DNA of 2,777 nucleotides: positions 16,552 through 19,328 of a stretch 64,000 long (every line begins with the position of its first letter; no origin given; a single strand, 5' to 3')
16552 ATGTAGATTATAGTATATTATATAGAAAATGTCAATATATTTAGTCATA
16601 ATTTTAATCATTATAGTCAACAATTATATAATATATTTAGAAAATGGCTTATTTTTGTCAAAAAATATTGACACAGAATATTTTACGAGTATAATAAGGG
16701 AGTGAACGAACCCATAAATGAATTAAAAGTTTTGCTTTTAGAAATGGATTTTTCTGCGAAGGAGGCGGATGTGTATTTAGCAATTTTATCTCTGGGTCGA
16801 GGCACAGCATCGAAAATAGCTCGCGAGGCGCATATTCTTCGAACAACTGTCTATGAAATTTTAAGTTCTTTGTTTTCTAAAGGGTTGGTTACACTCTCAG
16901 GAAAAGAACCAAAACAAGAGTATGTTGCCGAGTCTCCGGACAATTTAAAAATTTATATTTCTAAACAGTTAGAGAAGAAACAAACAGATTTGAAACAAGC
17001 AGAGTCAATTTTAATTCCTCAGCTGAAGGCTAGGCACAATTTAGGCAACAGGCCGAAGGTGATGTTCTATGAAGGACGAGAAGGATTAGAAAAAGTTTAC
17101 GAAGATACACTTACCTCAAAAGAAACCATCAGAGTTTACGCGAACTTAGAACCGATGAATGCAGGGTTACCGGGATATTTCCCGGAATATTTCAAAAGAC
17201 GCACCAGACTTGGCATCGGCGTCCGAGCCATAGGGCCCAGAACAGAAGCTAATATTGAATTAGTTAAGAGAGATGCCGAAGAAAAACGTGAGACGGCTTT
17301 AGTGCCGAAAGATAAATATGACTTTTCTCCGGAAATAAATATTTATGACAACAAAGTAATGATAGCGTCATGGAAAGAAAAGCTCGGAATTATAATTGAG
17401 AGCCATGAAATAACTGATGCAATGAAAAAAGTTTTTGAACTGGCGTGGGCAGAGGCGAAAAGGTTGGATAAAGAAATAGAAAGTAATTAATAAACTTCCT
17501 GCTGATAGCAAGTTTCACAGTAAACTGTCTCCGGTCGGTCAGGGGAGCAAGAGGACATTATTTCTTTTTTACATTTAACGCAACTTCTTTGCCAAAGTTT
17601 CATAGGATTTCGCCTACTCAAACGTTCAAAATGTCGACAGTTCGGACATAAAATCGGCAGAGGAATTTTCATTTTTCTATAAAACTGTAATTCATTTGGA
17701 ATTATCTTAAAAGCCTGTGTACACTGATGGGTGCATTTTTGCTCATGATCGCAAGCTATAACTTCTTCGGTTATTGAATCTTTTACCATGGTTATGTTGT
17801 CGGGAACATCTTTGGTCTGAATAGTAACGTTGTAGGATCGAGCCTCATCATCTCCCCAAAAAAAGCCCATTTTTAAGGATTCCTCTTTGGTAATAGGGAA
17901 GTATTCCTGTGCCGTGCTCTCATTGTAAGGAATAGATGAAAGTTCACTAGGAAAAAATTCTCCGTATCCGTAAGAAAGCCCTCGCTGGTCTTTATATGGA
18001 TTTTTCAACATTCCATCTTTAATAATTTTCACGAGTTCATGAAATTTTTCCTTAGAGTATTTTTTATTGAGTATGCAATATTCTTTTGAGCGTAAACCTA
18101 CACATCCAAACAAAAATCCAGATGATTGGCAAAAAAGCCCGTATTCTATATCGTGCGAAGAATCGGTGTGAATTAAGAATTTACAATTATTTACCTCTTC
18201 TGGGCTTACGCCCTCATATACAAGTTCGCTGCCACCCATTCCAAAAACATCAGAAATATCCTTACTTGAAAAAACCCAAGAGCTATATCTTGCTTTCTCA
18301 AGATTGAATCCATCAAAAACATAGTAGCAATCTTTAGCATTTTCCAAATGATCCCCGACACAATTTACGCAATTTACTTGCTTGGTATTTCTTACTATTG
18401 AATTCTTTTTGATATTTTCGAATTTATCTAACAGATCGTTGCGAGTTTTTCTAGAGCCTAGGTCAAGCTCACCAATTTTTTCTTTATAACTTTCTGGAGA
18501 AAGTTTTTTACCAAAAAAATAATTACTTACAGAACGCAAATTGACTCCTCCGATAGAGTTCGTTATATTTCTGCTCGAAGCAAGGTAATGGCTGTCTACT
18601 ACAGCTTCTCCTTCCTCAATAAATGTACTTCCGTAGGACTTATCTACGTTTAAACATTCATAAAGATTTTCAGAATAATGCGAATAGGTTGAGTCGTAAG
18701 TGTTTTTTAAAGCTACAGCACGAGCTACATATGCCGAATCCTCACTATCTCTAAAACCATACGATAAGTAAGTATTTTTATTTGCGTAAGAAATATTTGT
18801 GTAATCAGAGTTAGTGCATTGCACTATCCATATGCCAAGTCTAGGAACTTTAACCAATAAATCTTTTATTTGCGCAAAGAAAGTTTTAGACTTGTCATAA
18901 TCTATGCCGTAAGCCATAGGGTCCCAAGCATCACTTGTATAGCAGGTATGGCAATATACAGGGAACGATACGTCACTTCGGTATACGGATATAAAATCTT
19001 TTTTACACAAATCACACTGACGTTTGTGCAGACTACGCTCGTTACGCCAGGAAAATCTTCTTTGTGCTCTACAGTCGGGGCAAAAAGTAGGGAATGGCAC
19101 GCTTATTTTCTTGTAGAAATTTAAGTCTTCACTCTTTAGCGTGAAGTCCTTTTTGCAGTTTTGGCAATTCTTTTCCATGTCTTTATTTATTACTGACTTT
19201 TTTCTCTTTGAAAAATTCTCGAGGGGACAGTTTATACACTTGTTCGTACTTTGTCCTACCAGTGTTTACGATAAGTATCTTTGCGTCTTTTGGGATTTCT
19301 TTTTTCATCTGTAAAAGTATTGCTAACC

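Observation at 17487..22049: Uncharacterised operon: two paralogous Cys-rich proteins with double zinc-ribbon ends flanking a PLP fold-type-II enzyme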

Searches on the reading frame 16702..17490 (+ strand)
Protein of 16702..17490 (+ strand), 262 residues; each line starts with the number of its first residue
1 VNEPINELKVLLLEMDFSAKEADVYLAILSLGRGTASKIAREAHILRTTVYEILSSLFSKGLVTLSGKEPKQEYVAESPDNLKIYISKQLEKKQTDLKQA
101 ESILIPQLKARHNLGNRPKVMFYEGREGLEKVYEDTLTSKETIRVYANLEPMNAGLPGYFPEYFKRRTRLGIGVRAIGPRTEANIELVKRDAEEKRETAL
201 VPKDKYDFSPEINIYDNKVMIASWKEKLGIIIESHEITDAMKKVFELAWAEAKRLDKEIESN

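Call 3: search_protein_families(library=pfam, proteins=[window:16702-17490:+], max_evalue=1)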
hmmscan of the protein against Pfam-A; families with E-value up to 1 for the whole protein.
window:16702-17490:+ (262 aa): 6 families
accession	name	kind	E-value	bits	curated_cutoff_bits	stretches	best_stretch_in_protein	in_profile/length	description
PF01978.25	TrmB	-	2.9e-15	56.3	25.6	1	14-79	3-67/68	Sugar-specific transcriptional regulator TrmB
PF09339.16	HTH_IclR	-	0.034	14.4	22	1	34-64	19-49/52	IclR helix-turn-helix domain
PF24033.1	DUF7342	-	0.042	14.3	31.6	1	35-77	19-61/150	Family of unknown function (DUF7342)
PF08221.17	HTH_9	-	0.049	14.2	23.4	1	22-64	16-58/62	RNA polymerase III subunit RPC82 helix-turn-helix domain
PF04218.19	CENP-B_N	-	0.09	12.9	21.2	1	38-54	27-43/53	CENP-B N-terminal DNA-binding domain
PF21984.2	DnaD_N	-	0.11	13.2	27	1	35-77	37-79/101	DnaD N-terminal domain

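Call 4: search_protein_families(library=ncbifam, proteins=[window:16702-17490:+], max_evalue=1)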
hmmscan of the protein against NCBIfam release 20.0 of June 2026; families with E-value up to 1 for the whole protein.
window:16702-17490:+ (262 aa): 8 families
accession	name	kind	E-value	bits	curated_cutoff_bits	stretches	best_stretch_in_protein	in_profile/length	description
NF047392.1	TransRegTrmBHalo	equivalog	9.7e-08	31.4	500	1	8-92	9-92/349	HTH-type sugar sensing transcriptional regulator TrmB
NF047390.1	TransRegTrmBL1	equivalog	4.4e-07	29.2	650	1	13-100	11-97/341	HTH-type sugar sensing transcriptional regulator TrmBL1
NF040851.1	tran_reg_TrmB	equivalog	6.6e-06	25.5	600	1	7-100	6-98/338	HTH-type sugar-sensing transcriptional regulator TrmB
NF040939.2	trans_reg_lrs14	equivalog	0.00028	20.9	90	1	10-91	12-100/103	Lrs14 family HTH-type transcriptional regulator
NF053606.1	Sta1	subfamily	0.00029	20.9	80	1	9-91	10-98/100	Sta1 family transcriptional regulator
TIGR01884.1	cas_HTH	subfamily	0.0015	18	60.2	1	6-73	129-196/202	CRISPR-associated CARF protein Csa3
NF007339.0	PRK09834.1-1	equivalog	0.0089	15.3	299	1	23-69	28-74/271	DNA-binding transcriptional regulator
NF041141.1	tran_reg_TrmBL2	equivalog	0.026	14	530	1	15-97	14-92/264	HTH-type transcriptional regulator TrmBL2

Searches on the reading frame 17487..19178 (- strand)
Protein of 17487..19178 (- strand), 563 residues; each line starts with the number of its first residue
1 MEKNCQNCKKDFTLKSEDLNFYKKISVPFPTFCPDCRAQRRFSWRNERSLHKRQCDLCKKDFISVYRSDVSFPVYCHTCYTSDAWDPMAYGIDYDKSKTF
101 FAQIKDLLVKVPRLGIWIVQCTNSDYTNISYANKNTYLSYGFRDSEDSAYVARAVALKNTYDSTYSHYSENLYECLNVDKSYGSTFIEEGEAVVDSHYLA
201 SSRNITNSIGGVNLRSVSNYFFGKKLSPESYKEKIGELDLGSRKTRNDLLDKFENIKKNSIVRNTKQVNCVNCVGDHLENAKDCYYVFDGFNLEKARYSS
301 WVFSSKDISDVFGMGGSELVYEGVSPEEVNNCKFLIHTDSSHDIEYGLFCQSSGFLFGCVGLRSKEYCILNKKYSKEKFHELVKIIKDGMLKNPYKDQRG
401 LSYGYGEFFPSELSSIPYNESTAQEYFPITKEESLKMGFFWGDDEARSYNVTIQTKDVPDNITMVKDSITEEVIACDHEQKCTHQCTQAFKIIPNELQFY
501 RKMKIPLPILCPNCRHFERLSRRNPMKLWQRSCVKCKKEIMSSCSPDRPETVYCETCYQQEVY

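Call 3: search_protein_families(library=pfam, proteins=[window:17487-19178:-], max_evalue=1)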
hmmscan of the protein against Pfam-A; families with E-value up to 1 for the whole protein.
window:17487-19178:- (563 aa): 2 families
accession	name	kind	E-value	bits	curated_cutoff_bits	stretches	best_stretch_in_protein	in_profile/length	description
PF13451.12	zf_Tbcl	-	0.024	15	24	1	4-41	6-44/48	Probable treble clef domain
PF02761.20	Cbl_N2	-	0.12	13.5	22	1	20-70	15-65/84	CBL proto-oncogene N-terminus, EF hand-like domain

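Call 4: search_protein_families(library=ncbifam, proteins=[window:17487-19178:-], max_evalue=1)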
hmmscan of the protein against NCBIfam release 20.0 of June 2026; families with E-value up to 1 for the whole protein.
window:17487-19178:- (563 aa): 0 families

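Call 45: search_protein_families(library=padloc, proteins=[window:17487-19178:-], max_evalue=0.1)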
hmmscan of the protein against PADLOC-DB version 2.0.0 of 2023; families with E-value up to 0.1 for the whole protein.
window:17487-19178:- (563 aa): 0 families

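Call 48: search_protein_families(library=phrogs, proteins=[window:17487-19178:-], max_evalue=0.1)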
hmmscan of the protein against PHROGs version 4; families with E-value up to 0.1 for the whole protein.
window:17487-19178:- (563 aa): 1 family
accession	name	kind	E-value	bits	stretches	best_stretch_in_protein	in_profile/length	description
phrog_9336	-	unknown function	0.037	14.8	1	22-56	158-191/198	-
